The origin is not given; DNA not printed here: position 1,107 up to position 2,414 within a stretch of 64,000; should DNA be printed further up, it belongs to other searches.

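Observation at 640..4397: AT-richer cassette: micro-TM peptide + TerB-like + two glycine-zipper/coiled-coil membrane proteins facing a PLAAT/LRAT-like hydrolase; candidate undescribed membrane-targeting conflict system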

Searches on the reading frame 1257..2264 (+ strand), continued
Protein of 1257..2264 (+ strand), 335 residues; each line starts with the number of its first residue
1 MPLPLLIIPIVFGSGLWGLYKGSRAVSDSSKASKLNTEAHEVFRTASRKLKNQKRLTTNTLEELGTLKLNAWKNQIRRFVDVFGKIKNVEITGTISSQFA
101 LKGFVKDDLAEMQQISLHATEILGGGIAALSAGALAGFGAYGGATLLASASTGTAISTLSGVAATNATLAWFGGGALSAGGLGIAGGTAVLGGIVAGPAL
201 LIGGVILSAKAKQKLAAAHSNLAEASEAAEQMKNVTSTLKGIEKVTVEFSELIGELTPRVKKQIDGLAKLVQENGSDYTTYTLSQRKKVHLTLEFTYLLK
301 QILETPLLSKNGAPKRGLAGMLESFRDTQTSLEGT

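Call 73: find_encoding_contigs(protein=P0210, flank=6000, max_places=1)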
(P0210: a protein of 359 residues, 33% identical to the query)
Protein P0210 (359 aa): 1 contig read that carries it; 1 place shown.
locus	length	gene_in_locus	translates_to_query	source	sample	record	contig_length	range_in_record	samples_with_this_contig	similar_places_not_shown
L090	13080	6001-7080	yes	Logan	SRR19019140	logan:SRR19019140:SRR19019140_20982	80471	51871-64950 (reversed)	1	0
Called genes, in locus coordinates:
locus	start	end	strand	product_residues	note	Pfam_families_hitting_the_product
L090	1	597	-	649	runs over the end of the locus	PF02129:Peptidase_S15, PF00561:Abhydrolase_1 (weak), PF01738:DLH, PF20434:BD-FAE, PF00326:Peptidase_S9, PF12697:Abhydrolase_6 (weak), PF00756:Esterase (weak), PF07859:Abhydrolase_3 (weak), +1 more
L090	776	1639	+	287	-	PF03755:YicC-like_N, PF08340:YicC-like_C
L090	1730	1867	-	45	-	-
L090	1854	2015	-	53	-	-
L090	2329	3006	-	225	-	-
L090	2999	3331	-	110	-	-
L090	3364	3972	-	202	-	-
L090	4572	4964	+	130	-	PF05099:TerB (weak)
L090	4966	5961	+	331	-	-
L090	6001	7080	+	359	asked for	PF04970:LRAT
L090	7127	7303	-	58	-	-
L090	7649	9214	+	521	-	-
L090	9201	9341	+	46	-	-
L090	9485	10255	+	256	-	PF01863:YgjP-like, PF10263:SprT-like (weak)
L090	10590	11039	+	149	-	PF08327:AHSA1 (weak)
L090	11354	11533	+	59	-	-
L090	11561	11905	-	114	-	PF01035:DNA_binding_1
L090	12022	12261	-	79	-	-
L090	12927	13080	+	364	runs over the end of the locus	-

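Call 74: find_encoding_contigs(protein=P0202, flank=6000, max_places=1)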
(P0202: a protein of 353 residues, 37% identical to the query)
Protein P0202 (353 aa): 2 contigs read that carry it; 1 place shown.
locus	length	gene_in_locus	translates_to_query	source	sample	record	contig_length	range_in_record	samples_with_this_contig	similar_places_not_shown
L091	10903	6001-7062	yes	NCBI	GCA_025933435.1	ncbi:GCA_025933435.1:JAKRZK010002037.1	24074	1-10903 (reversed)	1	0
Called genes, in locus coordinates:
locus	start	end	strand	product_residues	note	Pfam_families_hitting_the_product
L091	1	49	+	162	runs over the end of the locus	-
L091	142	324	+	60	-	-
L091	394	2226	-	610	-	-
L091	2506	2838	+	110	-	PF13560:HTH_31, PF24250:HVO_2718 (weak), PF07022:Phage_CI_repr (weak), PF12844:HTH_19, PF01381:HTH_3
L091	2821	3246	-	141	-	-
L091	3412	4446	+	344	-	PF13280:WYL, PF25583:WCX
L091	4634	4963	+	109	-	PF05099:TerB (weak)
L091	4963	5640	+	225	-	-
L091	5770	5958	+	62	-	-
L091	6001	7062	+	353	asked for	PF04970:LRAT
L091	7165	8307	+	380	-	PF01381:HTH_3 (faint), PF13560:HTH_31 (faint), PF06114:Peptidase_M78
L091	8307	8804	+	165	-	PF14367:DUF4411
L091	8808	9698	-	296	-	PF26109:WHD_BrxR, PF13280:WYL, PF26107:BrxR_CTD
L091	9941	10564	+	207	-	-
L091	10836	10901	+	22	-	?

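Call 83: search_protein_families(library=padloc, proteins=[L085:7395-8942:+, L008:1842-3287:+, L013:2626-4107:+, L052:9066-10520:+, L062:2274-3746:+, L078:9016-10635:+, L057:9261-10760:+, L090:6001-7080:+], max_evalue=0.001)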
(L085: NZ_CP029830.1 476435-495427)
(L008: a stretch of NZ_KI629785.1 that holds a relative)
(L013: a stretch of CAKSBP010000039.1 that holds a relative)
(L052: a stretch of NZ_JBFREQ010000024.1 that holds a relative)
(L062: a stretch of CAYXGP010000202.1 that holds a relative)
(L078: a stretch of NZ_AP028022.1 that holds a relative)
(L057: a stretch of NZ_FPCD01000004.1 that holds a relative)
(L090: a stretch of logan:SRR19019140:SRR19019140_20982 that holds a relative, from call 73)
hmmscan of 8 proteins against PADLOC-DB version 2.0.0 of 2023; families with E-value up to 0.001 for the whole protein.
L085:7395-8942:+ (515 aa): 2 families
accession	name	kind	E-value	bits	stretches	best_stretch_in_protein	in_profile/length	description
PDLC04409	PDC-M09B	-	9.4e-21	71.9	1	76-441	69-424/480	-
PDLC04408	PDC-M09B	-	1.5e-13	48.1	1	247-472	242-460/486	-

L008:1842-3287:+ (481 aa): 1 family
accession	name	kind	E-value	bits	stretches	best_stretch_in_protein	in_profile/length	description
PDLC03842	LeoB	-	0.00013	19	1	330-432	431-525/568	-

L013:2626-4107:+ (493 aa): 0 families

L052:9066-10520:+ (484 aa): 2 families
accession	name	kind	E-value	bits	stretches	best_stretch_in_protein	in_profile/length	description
PDLC04409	PDC-M09B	-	3.8e-13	46.8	1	138-423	148-441/480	-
PDLC04408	PDC-M09B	-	2.4e-08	30.9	1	197-423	230-449/486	-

L062:2274-3746:+ (490 aa): 2 families
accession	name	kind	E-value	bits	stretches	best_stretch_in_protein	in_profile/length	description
PDLC04409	PDC-M09B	-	1.8e-10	38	1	302-381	310-391/480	-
PDLC04408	PDC-M09B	-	6.6e-05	19.6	1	221-373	246-391/486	-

L078:9016-10635:+ (539 aa): 0 families

L057:9261-10760:+ (499 aa): 2 families
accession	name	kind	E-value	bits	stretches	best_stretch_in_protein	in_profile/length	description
PDLC04785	PDC-M72B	-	7.4e-05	20.8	1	56-122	39-98/168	-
PDLC04784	PDC-M72B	-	0.00053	18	0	56-121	39-97/193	-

L090:6001-7080:+ (359 aa): 2 families
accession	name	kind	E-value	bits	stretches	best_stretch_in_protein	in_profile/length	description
PDLC04409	PDC-M09B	-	3.9e-09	33.6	1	183-308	323-443/480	-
PDLC04408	PDC-M09B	-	1.3e-05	21.9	1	192-317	340-457/486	-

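Call 91: find_related_loci(query=A1, collection=viral_contigs, flank=6000)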
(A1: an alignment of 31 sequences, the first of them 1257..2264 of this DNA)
Query A1 (335 aa) in viral_contigs; peptide patterns used: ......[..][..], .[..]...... (x = any residue, [..] = any of these).
68 stretches matched a pattern; 3 encode a relative of the query (tblastn E <= 1e-3); 3 distinct loci.
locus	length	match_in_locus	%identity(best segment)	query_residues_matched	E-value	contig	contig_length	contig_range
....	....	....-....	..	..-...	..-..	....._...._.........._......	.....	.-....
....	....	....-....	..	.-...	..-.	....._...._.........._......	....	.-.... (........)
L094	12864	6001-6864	27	1-287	1e-9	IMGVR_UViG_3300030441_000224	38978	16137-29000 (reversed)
